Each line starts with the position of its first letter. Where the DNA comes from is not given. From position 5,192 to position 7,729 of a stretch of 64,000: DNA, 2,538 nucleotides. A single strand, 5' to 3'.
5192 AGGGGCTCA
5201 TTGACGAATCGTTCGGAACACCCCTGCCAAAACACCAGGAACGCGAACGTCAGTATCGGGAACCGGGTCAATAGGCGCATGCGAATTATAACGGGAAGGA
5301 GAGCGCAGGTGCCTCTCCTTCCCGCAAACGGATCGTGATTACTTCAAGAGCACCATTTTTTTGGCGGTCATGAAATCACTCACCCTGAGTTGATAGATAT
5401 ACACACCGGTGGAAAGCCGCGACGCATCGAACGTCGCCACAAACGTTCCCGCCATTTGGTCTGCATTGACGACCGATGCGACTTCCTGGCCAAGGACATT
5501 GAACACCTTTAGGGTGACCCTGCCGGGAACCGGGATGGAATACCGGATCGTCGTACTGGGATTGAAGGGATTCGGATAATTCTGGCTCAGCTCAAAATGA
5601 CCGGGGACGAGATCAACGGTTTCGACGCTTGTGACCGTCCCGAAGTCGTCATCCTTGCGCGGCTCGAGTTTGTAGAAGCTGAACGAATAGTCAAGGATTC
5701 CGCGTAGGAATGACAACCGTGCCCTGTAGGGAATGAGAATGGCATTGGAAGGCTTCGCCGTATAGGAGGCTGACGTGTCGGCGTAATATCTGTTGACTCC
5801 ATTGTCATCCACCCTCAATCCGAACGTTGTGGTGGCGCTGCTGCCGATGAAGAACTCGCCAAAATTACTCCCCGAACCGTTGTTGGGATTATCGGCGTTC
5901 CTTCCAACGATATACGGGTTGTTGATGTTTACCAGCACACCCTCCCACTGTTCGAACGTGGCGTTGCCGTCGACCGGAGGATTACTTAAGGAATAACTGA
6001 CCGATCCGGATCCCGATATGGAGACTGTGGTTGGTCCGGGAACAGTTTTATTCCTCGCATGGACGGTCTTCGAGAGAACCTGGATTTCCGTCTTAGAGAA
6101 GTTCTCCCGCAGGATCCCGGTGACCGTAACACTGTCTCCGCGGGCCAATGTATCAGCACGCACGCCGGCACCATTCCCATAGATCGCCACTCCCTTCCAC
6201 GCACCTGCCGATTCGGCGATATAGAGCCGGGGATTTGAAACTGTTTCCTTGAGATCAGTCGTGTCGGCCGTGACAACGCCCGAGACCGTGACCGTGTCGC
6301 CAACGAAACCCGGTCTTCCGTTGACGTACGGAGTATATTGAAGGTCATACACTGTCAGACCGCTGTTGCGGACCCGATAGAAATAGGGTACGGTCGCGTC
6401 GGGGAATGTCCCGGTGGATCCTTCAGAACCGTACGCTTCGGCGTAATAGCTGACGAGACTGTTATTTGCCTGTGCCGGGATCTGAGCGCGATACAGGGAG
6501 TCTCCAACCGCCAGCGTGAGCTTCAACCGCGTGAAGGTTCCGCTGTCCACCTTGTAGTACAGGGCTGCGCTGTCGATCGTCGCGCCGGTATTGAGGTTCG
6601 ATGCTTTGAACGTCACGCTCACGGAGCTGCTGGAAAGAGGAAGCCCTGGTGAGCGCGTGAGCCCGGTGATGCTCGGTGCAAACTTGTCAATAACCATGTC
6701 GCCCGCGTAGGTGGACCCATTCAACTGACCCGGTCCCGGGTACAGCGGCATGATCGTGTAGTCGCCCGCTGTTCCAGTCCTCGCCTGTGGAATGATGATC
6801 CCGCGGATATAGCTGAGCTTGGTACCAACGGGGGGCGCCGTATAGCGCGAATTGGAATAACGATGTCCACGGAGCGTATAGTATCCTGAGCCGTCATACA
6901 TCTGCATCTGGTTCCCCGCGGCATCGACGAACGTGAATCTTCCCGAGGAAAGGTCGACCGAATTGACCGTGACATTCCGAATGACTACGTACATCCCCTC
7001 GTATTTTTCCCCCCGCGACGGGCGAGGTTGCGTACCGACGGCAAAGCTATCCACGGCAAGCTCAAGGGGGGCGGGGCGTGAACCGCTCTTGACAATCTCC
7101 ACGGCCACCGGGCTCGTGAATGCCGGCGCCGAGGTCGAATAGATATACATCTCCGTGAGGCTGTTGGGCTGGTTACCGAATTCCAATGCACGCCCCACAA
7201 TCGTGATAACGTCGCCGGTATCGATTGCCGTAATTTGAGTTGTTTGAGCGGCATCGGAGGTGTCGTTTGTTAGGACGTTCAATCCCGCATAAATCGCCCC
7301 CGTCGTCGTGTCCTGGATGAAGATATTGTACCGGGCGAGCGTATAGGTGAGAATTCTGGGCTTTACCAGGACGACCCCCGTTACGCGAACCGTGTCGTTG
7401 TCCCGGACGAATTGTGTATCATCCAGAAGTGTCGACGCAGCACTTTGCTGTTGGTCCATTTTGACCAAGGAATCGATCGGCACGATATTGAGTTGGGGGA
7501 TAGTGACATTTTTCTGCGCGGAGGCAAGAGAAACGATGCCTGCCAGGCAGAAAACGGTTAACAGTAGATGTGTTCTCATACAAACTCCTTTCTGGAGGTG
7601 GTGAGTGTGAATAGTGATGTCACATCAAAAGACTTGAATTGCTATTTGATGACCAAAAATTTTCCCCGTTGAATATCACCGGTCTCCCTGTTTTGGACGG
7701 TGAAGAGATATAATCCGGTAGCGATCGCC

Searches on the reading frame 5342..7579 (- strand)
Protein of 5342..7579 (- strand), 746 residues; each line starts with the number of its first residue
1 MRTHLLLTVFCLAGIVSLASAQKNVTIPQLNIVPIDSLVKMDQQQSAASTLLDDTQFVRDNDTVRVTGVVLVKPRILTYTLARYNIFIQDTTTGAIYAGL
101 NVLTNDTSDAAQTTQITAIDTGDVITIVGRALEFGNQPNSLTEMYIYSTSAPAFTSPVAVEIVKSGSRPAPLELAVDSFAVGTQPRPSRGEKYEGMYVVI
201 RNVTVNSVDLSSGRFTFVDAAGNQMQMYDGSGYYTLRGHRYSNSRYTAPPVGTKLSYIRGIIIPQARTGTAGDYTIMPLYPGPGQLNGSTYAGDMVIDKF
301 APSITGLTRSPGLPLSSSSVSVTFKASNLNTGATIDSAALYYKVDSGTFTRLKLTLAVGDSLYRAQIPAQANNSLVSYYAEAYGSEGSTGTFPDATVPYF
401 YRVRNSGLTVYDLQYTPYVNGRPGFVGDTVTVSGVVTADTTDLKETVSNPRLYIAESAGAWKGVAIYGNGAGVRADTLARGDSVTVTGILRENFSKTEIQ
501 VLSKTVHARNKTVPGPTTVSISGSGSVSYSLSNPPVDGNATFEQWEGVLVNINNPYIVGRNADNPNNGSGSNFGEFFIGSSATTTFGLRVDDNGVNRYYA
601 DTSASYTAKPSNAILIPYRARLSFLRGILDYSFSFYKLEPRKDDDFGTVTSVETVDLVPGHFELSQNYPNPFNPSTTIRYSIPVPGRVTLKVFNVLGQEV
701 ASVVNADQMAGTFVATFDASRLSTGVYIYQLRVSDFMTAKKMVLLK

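Call 40: search_protein_families(library=pfam, proteins=[window:5342-7579:-], max_evalue=0.00001)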
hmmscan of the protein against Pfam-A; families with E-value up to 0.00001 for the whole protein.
window:5342-7579:- (746 aa): 1 family
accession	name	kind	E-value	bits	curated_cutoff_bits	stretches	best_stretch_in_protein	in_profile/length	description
PF18962.6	Por_Secre_tail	-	3.4e-08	34.1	27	1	668-743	2-74/75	Secretion system C-terminal sorting domain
